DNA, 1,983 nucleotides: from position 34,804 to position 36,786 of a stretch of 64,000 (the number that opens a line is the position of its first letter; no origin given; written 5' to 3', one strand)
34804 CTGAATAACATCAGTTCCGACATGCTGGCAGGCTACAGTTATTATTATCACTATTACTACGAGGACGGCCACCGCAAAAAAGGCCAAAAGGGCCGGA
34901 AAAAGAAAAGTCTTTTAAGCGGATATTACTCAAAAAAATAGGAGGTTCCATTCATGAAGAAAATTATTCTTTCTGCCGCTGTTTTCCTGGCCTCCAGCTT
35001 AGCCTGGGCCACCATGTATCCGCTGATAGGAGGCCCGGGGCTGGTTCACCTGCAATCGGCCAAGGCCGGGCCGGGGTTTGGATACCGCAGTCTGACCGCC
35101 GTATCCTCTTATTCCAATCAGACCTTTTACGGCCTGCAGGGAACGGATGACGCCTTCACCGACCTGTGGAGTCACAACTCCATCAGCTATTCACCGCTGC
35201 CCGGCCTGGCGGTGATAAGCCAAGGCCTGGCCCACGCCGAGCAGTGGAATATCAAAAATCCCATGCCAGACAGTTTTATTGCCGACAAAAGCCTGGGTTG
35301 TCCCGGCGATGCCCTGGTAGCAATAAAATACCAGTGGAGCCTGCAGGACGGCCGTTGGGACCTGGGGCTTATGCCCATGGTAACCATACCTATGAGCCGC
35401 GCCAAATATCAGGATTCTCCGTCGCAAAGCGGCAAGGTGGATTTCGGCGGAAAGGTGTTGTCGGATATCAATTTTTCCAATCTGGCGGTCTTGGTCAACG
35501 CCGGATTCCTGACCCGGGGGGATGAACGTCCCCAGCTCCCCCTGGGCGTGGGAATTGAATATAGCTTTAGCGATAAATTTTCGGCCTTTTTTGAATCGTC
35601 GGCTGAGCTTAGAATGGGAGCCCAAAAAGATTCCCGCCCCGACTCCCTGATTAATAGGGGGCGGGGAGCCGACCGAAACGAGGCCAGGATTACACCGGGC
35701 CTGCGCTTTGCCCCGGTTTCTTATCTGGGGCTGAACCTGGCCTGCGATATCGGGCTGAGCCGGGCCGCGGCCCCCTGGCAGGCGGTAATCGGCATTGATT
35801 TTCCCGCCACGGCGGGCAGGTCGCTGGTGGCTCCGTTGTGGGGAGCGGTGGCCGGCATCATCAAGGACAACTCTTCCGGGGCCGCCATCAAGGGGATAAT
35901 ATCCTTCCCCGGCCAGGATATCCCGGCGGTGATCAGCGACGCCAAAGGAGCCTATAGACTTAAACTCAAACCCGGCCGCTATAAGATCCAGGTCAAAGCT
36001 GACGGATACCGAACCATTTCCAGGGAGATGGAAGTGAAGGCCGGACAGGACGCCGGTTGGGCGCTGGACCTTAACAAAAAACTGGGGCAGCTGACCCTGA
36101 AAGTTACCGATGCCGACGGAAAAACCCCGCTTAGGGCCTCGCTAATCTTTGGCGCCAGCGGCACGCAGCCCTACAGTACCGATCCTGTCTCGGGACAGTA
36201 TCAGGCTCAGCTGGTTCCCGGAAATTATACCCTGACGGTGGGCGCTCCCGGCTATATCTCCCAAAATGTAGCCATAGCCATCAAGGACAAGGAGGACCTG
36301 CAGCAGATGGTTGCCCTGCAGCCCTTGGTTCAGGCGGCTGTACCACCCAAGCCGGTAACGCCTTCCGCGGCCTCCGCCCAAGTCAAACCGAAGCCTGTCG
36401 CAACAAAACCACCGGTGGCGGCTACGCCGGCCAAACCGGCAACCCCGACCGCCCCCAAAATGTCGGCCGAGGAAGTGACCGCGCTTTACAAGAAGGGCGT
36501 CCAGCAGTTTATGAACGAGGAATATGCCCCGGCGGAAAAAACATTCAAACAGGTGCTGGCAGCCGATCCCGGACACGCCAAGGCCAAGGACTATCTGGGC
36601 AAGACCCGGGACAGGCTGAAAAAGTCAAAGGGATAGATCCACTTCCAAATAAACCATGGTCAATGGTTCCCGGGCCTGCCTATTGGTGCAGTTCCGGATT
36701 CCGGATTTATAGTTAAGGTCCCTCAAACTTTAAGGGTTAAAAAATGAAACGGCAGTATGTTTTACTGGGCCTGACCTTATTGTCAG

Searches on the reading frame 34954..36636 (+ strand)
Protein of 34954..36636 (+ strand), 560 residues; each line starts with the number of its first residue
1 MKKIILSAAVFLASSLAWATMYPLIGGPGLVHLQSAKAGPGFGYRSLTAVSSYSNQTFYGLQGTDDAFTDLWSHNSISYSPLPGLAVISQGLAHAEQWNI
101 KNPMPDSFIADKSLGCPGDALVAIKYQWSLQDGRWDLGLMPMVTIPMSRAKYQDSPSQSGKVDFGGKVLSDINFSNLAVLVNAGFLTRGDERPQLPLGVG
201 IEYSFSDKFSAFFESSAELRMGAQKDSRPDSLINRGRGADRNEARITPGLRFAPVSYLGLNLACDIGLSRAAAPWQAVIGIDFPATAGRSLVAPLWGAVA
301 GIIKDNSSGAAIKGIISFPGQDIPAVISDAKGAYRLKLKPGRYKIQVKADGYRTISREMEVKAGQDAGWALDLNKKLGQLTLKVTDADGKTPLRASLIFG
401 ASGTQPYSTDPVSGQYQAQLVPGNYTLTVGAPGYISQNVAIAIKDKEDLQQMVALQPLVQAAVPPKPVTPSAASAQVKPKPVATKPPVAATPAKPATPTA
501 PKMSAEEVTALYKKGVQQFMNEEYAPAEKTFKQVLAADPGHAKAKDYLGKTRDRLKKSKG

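Call 16: search_protein_families(library=pfam, proteins=[window:34954-36636:+], max_evalue=0.001)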
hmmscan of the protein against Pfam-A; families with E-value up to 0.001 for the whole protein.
window:34954-36636:+ (560 aa): 5 families
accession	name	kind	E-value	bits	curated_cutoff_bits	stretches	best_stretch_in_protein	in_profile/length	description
PF13620.12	CarboxypepD_reg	-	2.2e-17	63.6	32.3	2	299-368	2-76/82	Carboxypeptidase regulatory-like domain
PF13715.12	CarbopepD_reg_2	-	4.4e-12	46.3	32.2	1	300-367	2-70/88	CarboxypepD_reg-like domain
PF08308.17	PEGA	-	4.9e-08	33.2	20.8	1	337-375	30-69/71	PEGA domain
PF20608.4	Phage_tube_C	-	3.6e-06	27.7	24.1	0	320-361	33-78/82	Phage tail tube protein C-terminal domain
PF07550.17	Shr-like_HID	-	0.00041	21.2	22.3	0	339-356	59-78/82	Heme-binding protein Shr-like, Hb-interacting domain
